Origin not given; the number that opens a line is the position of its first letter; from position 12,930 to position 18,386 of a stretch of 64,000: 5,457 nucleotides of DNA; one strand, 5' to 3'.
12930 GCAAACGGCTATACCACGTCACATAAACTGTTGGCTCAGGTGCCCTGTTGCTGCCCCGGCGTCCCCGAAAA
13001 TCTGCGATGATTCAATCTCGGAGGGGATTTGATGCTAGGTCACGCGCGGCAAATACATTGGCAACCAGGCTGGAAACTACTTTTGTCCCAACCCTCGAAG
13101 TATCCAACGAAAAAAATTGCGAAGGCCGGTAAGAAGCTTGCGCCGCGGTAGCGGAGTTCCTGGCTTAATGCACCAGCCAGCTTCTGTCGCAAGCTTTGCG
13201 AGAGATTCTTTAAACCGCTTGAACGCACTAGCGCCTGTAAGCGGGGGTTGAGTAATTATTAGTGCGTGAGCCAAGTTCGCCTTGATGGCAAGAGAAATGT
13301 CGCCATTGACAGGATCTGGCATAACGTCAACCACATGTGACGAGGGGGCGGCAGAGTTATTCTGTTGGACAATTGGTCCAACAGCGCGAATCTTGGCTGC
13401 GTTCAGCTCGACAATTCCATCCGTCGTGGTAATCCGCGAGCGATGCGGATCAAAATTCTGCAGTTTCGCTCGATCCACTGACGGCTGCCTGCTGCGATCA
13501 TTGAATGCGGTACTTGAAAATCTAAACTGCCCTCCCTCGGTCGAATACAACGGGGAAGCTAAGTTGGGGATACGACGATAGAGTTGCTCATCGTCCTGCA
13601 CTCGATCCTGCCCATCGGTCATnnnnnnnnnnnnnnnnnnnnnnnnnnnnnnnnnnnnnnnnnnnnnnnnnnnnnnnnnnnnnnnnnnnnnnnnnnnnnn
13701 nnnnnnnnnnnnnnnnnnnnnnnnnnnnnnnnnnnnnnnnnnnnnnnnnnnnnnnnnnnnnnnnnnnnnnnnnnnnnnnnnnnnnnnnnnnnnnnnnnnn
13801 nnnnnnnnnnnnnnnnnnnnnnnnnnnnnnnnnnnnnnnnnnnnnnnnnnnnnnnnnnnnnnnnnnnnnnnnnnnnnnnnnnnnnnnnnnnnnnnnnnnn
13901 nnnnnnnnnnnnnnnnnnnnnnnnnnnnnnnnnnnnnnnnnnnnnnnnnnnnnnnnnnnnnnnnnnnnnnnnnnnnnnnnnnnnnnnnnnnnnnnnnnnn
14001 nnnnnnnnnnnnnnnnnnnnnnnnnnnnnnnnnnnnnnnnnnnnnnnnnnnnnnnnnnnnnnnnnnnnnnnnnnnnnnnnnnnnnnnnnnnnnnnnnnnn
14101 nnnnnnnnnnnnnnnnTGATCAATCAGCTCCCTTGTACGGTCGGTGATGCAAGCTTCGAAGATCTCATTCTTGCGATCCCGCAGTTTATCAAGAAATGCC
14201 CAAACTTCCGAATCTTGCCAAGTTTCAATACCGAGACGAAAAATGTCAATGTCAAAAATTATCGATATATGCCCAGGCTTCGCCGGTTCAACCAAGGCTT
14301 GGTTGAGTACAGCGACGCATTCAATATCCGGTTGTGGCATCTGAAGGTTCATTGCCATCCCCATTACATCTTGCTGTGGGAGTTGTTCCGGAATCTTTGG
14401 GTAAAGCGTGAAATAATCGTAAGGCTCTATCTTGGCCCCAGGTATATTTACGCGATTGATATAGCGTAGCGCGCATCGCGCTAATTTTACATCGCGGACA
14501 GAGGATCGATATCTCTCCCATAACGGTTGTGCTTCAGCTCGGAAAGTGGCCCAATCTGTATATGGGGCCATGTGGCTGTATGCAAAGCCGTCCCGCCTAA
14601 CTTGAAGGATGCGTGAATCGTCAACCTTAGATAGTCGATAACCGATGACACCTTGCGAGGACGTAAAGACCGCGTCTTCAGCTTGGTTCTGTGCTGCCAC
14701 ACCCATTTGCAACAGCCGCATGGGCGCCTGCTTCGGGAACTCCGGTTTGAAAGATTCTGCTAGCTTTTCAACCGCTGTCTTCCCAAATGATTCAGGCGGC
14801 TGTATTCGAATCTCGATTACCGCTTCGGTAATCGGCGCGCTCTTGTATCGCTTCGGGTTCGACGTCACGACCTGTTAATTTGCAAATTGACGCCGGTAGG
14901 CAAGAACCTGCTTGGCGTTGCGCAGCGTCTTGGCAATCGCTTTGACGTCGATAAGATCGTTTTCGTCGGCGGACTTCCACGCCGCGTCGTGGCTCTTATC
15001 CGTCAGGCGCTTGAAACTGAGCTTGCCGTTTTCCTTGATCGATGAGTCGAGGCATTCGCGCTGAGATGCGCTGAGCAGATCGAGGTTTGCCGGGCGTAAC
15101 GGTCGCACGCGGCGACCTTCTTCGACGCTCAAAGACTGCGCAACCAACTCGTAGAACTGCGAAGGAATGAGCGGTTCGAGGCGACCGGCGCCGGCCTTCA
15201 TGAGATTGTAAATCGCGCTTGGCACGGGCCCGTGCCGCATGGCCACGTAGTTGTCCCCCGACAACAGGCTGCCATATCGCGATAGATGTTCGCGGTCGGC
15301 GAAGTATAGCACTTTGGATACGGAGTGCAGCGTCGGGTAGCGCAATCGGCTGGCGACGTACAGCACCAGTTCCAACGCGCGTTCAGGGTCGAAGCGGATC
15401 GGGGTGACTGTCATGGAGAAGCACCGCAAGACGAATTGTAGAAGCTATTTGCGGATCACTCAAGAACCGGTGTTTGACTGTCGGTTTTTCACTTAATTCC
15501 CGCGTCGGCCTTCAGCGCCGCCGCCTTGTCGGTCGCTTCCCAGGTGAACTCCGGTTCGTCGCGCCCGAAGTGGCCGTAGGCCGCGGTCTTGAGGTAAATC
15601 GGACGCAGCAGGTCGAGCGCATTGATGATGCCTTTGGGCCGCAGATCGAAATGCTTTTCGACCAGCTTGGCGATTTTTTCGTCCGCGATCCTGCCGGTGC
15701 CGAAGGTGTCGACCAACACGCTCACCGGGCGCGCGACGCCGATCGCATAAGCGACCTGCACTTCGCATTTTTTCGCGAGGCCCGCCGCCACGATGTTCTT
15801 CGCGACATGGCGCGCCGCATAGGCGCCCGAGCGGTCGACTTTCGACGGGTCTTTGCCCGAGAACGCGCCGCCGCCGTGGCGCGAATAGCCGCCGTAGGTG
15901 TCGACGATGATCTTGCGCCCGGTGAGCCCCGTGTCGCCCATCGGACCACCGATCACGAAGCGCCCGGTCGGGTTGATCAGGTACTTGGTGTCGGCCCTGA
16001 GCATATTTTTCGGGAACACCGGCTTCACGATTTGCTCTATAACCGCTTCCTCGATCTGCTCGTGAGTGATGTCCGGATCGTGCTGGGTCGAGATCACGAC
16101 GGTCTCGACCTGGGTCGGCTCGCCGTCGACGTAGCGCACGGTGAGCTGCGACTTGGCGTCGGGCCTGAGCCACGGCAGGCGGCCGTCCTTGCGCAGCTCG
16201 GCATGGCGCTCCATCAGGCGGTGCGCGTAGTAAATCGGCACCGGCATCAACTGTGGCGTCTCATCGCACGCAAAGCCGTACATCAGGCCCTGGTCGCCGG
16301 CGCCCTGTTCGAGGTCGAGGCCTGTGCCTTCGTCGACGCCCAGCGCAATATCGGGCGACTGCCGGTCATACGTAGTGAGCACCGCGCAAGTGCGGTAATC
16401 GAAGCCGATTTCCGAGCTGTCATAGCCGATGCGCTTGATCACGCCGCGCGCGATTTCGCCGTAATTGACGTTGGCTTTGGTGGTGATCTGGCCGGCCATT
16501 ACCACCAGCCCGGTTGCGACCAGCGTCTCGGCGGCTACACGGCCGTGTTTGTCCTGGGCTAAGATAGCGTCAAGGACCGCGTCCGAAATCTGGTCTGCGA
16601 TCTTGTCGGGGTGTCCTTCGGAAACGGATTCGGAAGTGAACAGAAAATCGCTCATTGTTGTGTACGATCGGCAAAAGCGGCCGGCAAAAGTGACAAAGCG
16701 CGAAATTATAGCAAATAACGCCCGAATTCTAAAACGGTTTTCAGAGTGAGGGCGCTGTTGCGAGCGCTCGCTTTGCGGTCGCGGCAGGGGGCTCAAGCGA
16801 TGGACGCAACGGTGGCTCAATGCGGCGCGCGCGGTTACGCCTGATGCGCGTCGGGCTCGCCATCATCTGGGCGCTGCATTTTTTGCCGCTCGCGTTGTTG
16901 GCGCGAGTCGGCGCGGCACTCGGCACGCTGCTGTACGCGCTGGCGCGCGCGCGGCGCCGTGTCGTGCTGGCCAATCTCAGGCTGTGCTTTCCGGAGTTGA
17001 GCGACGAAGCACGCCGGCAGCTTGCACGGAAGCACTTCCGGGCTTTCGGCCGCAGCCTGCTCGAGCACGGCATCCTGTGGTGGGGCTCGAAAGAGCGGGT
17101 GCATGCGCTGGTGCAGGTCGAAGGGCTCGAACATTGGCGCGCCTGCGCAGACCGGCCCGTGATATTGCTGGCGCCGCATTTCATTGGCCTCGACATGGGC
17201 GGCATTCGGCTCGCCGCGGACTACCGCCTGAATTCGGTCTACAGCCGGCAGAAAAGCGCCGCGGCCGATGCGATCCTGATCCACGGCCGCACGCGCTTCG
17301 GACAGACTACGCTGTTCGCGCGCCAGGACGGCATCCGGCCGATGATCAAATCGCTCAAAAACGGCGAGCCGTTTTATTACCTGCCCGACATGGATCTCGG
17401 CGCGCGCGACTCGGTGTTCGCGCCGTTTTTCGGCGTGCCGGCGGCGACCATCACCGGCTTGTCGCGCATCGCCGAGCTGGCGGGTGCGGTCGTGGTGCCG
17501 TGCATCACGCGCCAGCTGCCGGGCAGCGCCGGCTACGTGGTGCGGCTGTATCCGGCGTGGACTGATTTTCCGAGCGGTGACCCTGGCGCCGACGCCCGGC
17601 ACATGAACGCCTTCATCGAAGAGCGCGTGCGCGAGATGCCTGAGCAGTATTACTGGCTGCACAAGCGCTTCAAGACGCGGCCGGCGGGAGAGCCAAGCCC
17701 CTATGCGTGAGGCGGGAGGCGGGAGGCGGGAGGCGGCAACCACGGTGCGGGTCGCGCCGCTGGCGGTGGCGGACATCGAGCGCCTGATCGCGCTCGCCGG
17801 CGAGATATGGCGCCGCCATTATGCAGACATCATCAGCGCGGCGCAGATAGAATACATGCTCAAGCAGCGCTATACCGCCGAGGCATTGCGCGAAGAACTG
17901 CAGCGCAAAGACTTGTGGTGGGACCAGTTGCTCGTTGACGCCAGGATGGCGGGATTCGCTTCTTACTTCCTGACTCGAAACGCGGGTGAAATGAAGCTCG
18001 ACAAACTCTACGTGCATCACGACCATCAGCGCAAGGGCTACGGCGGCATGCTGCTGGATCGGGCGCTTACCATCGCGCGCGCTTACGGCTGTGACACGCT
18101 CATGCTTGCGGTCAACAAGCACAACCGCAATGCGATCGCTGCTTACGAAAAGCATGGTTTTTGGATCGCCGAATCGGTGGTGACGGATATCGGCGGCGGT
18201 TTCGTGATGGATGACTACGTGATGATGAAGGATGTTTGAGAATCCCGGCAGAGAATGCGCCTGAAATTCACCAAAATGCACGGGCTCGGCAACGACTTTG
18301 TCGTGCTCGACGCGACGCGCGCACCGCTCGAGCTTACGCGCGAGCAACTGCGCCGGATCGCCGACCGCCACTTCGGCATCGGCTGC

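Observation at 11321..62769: Many intergenic elements built from tandem 7-nt units, arranged as inverted arms, starting on stop codons and oriented with transcription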

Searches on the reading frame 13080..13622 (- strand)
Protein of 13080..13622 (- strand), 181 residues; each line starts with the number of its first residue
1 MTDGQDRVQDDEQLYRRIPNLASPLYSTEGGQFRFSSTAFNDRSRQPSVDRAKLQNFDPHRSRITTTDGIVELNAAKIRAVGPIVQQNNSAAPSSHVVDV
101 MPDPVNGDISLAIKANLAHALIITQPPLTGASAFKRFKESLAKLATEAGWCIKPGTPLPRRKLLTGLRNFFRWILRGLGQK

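Call 64: search_protein_families(library=pfam, proteins=[window:13080-13622:-], max_evalue=0.00001)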
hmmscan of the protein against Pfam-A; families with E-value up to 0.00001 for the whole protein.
window:13080-13622:- (181 aa): 0 families

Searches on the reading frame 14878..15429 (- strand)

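Call 64: search_protein_families(library=pfam, proteins=[window:14878-15429:-], max_evalue=0.00001)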
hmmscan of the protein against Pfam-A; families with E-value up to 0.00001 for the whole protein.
window:14878-15429:- (184 aa): 1 family
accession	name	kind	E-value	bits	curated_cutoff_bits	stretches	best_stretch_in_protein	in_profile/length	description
PF13274.11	SocA_Panacea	-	1.9e-22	80.8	25.7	1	39-152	3-113/113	Antitoxin SocA-like, Panacea domain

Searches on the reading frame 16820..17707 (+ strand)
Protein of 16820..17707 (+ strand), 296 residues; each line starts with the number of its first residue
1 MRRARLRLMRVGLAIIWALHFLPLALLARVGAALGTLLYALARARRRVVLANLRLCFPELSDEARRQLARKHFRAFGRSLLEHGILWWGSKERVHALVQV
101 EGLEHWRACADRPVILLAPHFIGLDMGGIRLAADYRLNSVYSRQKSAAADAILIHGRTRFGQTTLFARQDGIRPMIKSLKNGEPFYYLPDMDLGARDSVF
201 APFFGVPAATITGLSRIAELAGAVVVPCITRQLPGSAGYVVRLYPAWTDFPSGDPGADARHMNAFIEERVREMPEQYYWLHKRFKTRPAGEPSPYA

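Call 52: search_protein_families(library=pfam, proteins=[window:16820-17707:+], max_evalue=0.00001)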
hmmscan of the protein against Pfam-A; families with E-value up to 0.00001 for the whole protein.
window:16820-17707:+ (296 aa): 1 family
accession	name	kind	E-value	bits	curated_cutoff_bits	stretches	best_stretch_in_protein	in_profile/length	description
PF03279.18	Lip_A_acyltrans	-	4.1e-66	223.6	22.3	1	10-286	17-295/295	Bacterial lipid A biosynthesis acyltransferase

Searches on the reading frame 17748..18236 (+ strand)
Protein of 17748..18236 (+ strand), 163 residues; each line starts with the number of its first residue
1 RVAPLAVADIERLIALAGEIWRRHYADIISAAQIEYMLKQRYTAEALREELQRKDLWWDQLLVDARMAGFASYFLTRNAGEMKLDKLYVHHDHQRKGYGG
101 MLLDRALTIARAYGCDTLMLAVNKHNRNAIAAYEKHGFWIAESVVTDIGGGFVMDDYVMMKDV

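Call 50: search_protein_families(library=pfam, proteins=[window:17748-18236:+], max_evalue=0.00001)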
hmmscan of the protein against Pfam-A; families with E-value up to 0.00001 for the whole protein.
window:17748-18236:+ (163 aa): 5 families
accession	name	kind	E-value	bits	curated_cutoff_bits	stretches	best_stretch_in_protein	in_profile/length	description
PF00583.31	Acetyltransf_1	-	3.9e-18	66.3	20.7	1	48-138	24-116/116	Acetyltransferase (GNAT) family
PF13508.13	Acetyltransf_7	-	3.9e-12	46.8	27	1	65-138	12-82/84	Acetyltransferase (GNAT) domain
PF13673.13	Acetyltransf_10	-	1.3e-10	41.8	23.6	1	30-141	6-110/128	Acetyltransferase (GNAT) domain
PF08445.16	FR47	-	2e-07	31.4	22.1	1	75-139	17-78/86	FR47-like protein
PF13302.13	Acetyltransf_3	-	3.5e-06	28.2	25.4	1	4-138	6-137/138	Acetyltransferase (GNAT) domain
